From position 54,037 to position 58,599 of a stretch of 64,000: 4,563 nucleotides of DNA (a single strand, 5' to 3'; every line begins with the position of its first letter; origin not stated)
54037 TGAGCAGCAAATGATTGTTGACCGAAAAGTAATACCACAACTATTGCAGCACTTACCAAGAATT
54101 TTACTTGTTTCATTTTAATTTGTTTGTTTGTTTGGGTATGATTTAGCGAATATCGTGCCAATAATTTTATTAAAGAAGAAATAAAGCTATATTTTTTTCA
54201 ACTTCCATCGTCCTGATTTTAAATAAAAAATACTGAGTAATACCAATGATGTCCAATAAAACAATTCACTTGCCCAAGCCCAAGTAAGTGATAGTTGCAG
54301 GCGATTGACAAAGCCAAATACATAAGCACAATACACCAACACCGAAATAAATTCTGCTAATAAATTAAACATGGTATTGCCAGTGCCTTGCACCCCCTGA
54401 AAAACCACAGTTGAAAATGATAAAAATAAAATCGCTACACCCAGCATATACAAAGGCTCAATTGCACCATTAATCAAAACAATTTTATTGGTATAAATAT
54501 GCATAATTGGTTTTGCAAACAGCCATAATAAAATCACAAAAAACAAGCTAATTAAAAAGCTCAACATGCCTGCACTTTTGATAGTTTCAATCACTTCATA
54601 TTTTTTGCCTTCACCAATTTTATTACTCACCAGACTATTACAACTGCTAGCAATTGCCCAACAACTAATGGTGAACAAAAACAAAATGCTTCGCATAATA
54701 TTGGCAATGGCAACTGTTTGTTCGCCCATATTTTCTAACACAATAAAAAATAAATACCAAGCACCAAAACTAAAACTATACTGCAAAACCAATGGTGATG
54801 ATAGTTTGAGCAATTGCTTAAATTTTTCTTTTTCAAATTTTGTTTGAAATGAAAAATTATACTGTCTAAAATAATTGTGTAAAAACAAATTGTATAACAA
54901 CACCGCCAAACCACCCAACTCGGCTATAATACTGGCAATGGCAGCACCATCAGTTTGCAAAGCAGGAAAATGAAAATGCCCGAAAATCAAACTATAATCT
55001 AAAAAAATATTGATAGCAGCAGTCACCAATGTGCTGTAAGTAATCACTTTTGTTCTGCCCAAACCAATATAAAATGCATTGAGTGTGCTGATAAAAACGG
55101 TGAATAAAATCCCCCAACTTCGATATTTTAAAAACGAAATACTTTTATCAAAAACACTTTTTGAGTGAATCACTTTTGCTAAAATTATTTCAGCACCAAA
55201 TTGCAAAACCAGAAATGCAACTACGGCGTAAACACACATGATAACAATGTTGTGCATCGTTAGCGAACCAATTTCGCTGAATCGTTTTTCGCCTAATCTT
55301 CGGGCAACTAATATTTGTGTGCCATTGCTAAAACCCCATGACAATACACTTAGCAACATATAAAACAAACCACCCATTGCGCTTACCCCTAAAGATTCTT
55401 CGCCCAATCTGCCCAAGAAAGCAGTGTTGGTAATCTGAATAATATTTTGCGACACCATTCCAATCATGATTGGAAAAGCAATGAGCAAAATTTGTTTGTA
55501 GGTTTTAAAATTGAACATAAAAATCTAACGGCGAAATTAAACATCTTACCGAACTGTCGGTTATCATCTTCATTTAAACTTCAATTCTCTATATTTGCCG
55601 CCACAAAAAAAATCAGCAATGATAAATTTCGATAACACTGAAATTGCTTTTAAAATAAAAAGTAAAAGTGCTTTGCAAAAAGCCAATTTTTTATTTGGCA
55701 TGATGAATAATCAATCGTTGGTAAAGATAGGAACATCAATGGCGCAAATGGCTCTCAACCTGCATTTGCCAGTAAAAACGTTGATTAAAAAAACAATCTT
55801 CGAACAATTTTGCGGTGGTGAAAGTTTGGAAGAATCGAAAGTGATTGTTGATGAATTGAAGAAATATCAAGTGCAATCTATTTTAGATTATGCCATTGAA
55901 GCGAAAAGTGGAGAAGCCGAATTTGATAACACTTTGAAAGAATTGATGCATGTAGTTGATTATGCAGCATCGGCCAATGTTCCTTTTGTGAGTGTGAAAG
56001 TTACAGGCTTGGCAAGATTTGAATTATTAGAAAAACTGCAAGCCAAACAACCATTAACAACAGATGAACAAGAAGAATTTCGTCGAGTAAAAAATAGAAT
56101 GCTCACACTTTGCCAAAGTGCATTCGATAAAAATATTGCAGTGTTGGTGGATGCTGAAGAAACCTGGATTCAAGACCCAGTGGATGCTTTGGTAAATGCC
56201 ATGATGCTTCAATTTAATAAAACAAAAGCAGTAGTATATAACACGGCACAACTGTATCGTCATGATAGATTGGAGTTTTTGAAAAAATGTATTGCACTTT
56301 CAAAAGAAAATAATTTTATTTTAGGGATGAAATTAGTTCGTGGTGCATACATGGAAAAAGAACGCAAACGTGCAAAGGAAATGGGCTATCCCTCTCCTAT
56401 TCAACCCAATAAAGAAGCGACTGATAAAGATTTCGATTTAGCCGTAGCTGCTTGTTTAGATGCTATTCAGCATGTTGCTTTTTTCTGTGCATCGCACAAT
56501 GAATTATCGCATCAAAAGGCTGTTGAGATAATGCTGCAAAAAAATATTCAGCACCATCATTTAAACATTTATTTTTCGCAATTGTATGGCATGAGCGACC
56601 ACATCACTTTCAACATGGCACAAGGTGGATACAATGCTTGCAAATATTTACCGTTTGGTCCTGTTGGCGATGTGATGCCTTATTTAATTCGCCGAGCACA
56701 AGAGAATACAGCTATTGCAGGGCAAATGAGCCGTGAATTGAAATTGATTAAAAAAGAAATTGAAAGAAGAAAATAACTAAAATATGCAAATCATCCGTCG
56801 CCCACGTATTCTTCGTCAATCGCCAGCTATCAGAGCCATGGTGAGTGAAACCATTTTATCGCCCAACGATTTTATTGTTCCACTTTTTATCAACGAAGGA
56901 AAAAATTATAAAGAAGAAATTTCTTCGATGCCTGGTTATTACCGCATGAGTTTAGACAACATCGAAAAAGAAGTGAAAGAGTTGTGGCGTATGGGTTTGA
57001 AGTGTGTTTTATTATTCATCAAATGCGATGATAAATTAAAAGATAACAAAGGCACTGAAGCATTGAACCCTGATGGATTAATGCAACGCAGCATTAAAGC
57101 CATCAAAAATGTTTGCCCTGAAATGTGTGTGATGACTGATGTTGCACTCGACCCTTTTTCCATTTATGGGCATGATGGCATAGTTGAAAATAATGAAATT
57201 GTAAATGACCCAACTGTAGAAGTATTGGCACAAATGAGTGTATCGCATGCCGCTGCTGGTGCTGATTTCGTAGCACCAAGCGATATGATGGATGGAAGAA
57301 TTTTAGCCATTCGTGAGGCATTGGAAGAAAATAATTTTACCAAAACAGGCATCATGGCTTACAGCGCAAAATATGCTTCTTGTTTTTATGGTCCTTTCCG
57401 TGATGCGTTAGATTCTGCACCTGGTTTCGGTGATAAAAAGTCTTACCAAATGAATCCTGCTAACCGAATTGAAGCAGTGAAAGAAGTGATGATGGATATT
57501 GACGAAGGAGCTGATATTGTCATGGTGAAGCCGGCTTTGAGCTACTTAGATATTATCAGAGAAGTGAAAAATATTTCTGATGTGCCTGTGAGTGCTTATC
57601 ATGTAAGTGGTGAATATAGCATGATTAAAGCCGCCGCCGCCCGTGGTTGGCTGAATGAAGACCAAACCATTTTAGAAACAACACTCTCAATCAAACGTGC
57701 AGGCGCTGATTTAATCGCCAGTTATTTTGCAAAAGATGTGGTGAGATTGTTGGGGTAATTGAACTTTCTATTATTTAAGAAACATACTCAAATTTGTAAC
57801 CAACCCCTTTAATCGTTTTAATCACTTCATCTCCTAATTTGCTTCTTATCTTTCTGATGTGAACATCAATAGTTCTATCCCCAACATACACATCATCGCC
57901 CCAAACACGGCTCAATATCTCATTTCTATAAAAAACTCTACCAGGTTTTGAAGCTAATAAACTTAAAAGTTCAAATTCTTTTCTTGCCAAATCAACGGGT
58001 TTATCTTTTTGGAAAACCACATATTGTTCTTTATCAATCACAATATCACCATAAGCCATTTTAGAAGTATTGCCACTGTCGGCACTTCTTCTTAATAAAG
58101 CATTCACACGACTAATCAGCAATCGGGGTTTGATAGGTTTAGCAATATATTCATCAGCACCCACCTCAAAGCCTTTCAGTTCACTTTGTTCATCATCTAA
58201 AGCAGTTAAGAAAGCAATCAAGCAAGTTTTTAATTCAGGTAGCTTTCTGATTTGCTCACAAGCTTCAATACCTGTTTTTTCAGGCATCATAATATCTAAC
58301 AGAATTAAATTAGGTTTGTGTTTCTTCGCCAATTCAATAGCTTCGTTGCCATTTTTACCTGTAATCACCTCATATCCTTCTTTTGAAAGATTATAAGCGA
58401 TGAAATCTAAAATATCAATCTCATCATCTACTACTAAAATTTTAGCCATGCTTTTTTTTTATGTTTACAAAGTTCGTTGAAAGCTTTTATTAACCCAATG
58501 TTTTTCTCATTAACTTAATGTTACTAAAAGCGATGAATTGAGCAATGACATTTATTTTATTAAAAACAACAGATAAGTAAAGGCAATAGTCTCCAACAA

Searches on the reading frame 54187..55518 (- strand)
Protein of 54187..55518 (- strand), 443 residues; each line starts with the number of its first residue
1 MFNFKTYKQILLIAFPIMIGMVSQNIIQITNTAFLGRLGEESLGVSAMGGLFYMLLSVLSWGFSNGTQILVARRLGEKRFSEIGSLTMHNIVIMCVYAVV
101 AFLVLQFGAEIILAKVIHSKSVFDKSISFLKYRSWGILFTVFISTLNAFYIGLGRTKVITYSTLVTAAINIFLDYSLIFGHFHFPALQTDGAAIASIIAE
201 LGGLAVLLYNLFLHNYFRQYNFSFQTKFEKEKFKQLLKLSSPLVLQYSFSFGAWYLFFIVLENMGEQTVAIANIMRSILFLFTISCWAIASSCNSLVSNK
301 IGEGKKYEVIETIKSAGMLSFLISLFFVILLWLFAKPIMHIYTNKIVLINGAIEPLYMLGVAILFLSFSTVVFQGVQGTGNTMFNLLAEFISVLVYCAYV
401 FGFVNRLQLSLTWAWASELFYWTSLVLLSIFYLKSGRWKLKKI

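Call 63: search_protein_families(library=pfam, max_evalue=0.001, proteins=[window:54187-55518:-])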
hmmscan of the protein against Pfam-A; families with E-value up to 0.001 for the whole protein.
window:54187-55518:- (443 aa): 1 family
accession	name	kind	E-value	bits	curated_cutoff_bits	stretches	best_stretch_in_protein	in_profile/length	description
PF01554.23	MatE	-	1.1e-39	136.1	24.9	2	16-175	1-160/161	MatE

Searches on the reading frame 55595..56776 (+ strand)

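Call 63: search_protein_families(library=pfam, max_evalue=0.001, proteins=[window:55595-56776:+])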
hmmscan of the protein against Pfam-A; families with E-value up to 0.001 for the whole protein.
window:55595-56776:+ (393 aa): 1 family
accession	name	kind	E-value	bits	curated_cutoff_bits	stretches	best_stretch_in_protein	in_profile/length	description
PF01619.24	Pro_dh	-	3.6e-76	256.8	27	1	85-380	5-278/278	Proline dehydrogenase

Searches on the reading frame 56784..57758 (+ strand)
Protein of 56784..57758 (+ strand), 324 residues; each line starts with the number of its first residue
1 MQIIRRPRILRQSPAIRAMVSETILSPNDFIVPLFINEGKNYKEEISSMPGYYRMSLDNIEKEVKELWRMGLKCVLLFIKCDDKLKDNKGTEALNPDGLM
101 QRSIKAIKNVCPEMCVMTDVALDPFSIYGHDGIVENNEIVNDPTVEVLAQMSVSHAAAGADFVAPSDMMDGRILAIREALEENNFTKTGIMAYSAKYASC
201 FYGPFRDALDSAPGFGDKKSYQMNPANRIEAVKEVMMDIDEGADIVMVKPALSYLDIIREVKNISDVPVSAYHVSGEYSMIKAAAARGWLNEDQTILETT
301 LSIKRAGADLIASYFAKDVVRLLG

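Call 63: search_protein_families(library=pfam, max_evalue=0.001, proteins=[window:56784-57758:+])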
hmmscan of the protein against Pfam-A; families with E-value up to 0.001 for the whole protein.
window:56784-57758:+ (324 aa): 1 family
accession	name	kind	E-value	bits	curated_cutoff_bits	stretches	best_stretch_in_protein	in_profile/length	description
PF00490.27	ALAD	-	1.8e-142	474.6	24.6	1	5-321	2-316/317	Delta-aminolevulinic acid dehydratase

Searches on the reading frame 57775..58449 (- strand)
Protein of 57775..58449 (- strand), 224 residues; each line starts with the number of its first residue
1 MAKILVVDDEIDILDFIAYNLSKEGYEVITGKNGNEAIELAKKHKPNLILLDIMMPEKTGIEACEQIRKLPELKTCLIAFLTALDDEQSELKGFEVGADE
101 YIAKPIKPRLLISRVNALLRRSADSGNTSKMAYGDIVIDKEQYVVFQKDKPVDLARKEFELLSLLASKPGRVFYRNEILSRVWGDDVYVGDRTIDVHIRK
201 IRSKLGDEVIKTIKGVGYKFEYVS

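Call 3: search_protein_families(library=pfam, max_evalue=0.1, proteins=[window:57775-58449:-])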
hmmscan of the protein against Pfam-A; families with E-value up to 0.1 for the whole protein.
window:57775-58449:- (224 aa): 2 families
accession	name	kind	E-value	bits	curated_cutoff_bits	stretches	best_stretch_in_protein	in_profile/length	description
PF00072.30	Response_reg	-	2e-26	92.8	30.2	1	4-115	1-110/111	Response regulator receiver domain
PF00486.34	Trans_reg_C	-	4.6e-25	87.9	26.2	1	150-220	2-77/77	Transcriptional regulatory protein, C terminal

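Call 4: search_protein_families(library=ncbifam, max_evalue=0.1, proteins=[window:57775-58449:-])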
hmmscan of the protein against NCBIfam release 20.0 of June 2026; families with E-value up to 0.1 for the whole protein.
window:57775-58449:- (224 aa): 103 families (the best 25 are shown)
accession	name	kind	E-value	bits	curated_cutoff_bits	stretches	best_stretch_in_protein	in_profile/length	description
TIGR02154.1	PhoB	equivalog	1.1e-65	221.1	296.2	1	2-221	3-226/226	phosphate regulon transcriptional regulator PhoB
NF053854.1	RespRegPhoBBctds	equivalog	2.9e-63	213.2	270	1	4-221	1-225/225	two-component system response regulator PhoB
NF040534.1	resp_reg_YycF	equivalog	9.4e-57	191.9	340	1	3-218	2-225/231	response regulator YycF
NF040689.1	MtrAB_MtrA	equivalog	1.2e-54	185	300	1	4-219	1-217/219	MtrAB system response regulator MtrA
NF045944.1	ResRegRpaBCyano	equivalog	4.2e-53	180.1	330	1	5-220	1-227/229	response regulator transcription factor RpaB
NF033120.0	vanR_FM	exception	6.7e-53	179.7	460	1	3-221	5-230/231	vancomycin resistance response regulator transcription factor, VanR-F/VanR-M family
NF008296.0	PRK11083.1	equivalog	9.7e-53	178.9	273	1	2-221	4-226/228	two-component system response regulator CreB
NF007982.1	PRK10710.1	equivalog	8.9e-49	166.2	380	1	2-221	8-228/235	envelope stress response regulator BaeR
NF041733.1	resp_reg_CseB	equivalog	2.9e-46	157.7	350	1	3-220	2-226/228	two-component system response regulator CseB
TIGR01387.1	cztR_silR_copR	subfamily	2.9e-45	154.6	279.2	1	4-220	1-218/218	heavy metal response regulator transcription factor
NF033117.2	vanR_ACDEGLN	exception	3.1e-45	154.5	350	1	4-221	1-226/226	VanR-ABDEGLN family response regulator transcription factor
NF007546.0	PRK10161.1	equivalog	3.6e-44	151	471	1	3-221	4-226/229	phosphate response regulator transcription factor PhoB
NF012227.0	AdeR_RR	equivalog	5.1e-42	144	340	1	3-221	13-237/239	efflux system response regulator transcription factor AdeR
NF000402.1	vanR-B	exception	9.1e-42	143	480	1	3-221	4-217/219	vancomycin resistance response regulator transcription factor VanR-B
NF041209.1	resp_regPieR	equivalog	4.7e-39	134.4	450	1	3-221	2-228/231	two component system response regulator PieR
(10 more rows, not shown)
